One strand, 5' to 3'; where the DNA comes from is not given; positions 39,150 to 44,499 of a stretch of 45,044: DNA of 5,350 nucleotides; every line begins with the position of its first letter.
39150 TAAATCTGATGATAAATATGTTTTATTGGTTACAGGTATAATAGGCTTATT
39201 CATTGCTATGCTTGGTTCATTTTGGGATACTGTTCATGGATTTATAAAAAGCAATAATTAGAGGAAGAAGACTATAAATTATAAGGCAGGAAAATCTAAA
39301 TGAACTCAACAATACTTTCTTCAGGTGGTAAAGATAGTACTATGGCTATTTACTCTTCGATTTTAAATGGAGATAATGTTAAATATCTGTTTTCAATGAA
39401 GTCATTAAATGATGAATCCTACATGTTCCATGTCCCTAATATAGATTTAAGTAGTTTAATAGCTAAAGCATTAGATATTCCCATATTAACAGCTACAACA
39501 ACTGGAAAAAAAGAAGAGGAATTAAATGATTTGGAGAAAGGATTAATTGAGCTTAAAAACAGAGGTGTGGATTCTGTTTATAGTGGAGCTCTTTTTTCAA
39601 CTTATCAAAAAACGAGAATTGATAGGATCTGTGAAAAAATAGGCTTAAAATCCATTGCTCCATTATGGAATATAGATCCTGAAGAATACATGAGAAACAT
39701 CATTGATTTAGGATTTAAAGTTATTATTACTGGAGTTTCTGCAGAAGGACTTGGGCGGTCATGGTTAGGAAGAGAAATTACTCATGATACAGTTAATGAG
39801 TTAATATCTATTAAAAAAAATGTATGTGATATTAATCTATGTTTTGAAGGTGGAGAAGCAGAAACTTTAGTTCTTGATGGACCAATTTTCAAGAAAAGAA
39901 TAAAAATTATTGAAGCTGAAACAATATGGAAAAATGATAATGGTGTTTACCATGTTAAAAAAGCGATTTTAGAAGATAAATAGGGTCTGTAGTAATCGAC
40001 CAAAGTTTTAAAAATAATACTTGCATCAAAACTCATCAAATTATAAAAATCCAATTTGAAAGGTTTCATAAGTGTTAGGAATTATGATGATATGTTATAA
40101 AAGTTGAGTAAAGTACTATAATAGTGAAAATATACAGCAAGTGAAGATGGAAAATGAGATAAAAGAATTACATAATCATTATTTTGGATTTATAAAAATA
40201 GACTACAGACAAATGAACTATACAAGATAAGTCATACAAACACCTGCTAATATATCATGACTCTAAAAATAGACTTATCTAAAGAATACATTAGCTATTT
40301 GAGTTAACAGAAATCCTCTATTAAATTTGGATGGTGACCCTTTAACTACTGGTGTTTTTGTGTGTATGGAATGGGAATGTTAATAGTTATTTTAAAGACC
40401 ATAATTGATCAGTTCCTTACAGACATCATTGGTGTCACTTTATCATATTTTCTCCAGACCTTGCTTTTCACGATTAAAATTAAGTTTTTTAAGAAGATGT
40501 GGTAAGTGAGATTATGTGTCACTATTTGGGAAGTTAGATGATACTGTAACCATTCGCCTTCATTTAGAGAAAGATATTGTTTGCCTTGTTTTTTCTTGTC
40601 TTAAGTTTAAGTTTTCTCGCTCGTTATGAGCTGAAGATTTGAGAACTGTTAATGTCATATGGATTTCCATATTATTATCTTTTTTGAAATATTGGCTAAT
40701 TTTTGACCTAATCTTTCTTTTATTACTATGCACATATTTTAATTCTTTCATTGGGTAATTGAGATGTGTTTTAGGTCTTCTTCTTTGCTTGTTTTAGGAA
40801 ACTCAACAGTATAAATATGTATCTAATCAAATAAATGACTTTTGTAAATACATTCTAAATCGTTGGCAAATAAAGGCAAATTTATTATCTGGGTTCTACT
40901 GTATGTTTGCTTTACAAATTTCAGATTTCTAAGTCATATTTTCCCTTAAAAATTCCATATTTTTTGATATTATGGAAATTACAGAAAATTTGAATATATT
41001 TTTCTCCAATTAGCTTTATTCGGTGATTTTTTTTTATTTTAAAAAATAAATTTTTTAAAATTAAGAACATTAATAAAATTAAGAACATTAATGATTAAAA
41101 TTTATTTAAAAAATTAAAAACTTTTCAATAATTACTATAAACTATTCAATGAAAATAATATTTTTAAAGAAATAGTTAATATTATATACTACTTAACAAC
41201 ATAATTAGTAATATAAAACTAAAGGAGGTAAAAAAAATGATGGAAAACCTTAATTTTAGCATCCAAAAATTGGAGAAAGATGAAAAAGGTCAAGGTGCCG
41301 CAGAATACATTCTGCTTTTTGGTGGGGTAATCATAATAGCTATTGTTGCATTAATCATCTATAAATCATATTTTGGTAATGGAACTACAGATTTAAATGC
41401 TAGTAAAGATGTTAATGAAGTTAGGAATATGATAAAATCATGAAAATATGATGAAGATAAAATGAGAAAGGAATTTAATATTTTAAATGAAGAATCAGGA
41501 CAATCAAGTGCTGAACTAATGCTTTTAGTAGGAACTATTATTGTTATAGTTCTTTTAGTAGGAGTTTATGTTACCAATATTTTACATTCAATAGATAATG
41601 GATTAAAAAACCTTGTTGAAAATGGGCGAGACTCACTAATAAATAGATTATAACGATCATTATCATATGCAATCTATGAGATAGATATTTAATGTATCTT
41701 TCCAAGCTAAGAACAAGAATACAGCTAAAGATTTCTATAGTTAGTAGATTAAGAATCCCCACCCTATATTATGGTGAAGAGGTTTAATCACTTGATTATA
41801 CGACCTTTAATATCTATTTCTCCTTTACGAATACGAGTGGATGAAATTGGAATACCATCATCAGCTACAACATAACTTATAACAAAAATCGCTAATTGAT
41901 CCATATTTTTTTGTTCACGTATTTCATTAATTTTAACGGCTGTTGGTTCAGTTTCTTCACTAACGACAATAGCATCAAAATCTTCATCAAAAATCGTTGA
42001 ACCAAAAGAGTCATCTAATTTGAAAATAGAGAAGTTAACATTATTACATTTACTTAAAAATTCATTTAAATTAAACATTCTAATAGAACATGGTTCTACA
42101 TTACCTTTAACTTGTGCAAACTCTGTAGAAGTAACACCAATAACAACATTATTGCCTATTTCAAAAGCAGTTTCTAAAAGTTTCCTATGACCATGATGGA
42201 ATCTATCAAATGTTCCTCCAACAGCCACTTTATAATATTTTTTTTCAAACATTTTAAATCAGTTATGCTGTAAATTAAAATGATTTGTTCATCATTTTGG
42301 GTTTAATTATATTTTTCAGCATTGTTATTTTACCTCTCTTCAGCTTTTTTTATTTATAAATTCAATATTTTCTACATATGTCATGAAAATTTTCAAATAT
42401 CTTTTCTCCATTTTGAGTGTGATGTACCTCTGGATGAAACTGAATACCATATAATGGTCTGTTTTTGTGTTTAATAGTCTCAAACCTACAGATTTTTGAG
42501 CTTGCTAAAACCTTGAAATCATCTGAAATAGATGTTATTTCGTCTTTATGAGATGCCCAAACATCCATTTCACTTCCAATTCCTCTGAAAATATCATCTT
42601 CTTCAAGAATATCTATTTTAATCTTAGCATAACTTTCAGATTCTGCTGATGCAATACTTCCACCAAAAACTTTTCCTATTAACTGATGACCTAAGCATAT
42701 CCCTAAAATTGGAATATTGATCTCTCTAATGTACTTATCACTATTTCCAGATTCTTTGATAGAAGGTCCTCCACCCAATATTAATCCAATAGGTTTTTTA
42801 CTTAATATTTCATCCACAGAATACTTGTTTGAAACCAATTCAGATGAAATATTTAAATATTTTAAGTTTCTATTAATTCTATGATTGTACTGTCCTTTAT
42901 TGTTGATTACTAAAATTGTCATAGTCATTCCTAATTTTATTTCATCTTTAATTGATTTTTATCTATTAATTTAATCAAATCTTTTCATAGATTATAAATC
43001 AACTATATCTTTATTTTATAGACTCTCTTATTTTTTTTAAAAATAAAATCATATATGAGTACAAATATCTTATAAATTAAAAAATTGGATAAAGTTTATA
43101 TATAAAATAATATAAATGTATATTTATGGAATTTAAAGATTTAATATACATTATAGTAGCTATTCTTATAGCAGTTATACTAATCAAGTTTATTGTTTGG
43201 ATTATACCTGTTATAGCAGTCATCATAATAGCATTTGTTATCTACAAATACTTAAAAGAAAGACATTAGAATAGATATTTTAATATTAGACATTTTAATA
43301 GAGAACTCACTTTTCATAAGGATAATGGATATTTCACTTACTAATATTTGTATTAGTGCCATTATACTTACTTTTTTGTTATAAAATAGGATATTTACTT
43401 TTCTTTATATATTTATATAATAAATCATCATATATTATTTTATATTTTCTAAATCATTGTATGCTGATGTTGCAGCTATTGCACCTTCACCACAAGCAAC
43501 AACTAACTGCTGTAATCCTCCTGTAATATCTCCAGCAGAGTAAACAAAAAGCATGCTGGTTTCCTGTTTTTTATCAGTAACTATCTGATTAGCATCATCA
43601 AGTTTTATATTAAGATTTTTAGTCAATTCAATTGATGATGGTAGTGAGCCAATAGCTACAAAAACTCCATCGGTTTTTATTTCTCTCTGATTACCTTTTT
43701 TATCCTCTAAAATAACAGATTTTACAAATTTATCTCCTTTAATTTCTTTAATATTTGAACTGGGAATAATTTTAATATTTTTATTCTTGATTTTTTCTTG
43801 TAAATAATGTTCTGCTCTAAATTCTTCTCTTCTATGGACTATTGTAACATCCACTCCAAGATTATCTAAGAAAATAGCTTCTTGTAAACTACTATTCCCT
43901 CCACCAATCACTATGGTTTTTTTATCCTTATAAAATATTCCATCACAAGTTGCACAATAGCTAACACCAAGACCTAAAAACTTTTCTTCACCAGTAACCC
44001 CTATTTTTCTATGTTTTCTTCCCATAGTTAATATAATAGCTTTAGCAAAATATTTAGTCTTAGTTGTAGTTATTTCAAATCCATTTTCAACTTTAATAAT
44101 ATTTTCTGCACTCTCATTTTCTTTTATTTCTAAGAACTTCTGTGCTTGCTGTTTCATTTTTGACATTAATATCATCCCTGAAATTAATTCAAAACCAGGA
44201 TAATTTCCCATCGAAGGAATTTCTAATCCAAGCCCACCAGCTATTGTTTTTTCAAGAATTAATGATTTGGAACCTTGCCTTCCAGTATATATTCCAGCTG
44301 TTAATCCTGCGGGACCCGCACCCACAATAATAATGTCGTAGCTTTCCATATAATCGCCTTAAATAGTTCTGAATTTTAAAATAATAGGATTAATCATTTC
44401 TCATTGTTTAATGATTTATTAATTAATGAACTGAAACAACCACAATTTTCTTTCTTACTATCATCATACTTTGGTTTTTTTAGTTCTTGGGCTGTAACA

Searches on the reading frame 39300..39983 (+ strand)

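Call 45: search_protein_families(library=ncbifam, proteins=[window:39300-39983:+], max_evalue=0.00001)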
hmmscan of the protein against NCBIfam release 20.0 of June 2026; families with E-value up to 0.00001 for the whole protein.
window:39300-39983:+ (227 aa): 3 families
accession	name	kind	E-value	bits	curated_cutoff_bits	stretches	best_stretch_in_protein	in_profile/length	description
TIGR03679.1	Dph6_archaeal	equivalog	1.3e-81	273.1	197.3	1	5-222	2-218/218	diphthine--ammonia ligase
NF052346.1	PAB0415_fam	hypoth_equivalog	2.9e-19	69.6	250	1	6-207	3-193/205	PAB0415 family putative ATP pyrophosphatase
NF052347.1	TTX_0299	hypoth_equivalog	9.1e-11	41.7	250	1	6-208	3-189/200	TTX_0299 family putative ATP pyrophosphatase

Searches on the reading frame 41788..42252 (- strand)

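Call 78: search_protein_families(library=pfam, proteins=[window:41788-42252:-], max_evalue=0.001)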
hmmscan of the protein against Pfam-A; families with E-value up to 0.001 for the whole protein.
window:41788-42252:- (154 aa): 1 family
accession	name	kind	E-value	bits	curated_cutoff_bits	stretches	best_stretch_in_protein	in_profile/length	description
PF01467.32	CTP_transf_like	-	1.6e-19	70.8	21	1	11-143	2-132/133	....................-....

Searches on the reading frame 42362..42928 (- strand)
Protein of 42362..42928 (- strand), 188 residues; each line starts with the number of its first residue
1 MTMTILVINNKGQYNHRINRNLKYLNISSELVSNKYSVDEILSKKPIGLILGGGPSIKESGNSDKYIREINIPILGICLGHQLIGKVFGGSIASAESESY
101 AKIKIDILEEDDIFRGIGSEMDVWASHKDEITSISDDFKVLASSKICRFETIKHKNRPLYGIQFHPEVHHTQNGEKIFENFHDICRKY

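Call 78: search_protein_families(library=pfam, proteins=[window:42362-42928:-], max_evalue=0.001)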
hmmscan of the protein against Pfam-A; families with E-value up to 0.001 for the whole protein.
window:42362-42928:- (188 aa): 2 families
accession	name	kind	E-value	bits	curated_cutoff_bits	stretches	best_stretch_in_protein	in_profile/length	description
PF00117.34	GATase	-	3.7e-43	147.8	22.8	1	6-181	1-186/190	Glutamine amidotransferase class-I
PF07722.19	Peptidase_C26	-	4.7e-12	46.6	20.5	1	69-167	103-219/219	Peptidase C26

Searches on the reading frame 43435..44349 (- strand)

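Call 78: search_protein_families(library=pfam, proteins=[window:43435-44349:-], max_evalue=0.001)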
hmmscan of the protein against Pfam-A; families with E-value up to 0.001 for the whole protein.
window:43435-44349:- (304 aa): 10 families
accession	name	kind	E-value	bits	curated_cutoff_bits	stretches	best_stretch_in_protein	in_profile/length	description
PF07992.20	Pyr_redox_2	-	1.1e-45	156.8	26.1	1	4-289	1-291/291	Pyridine nucleotide-disulphide oxidoreductase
PF13738.12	Pyr_redox_3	-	5.6e-27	95.2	30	2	70-273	93-305/305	Pyridine nucleotide-disulphide oxidoreductase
PF00070.33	Pyr_redox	-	3.5e-16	59.9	22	1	144-216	1-81/82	Pyridine nucleotide-disulphide oxidoreductase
PF01946.23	Thi4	-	7.5e-09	35.6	26.2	1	4-93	18-99/235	Thi4 family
PF01494.25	FAD_binding_3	-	1.3e-08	34.9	22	0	4-34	2-32/349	FAD binding domain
PF03486.20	HI0933_like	-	1.4e-08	35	50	0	5-36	2-33/244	HI0933-like protein Rossmann domain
PF00890.30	FAD_binding_2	-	1.1e-07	31.9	20.4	1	5-35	1-31/414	FAD binding domain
PF12831.13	FAD_oxidored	-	4.4e-07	30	27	1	5-50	1-50/416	FAD dependent oxidoreductase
PF13450.12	NAD_binding_8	-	6e-07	30.1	21.9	1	8-69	1-61/68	NAD(P)-binding Rossmann-like domain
PF01266.30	DAO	-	4.2e-05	23.7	27.9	0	5-38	1-35/353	FAD dependent oxidoreductase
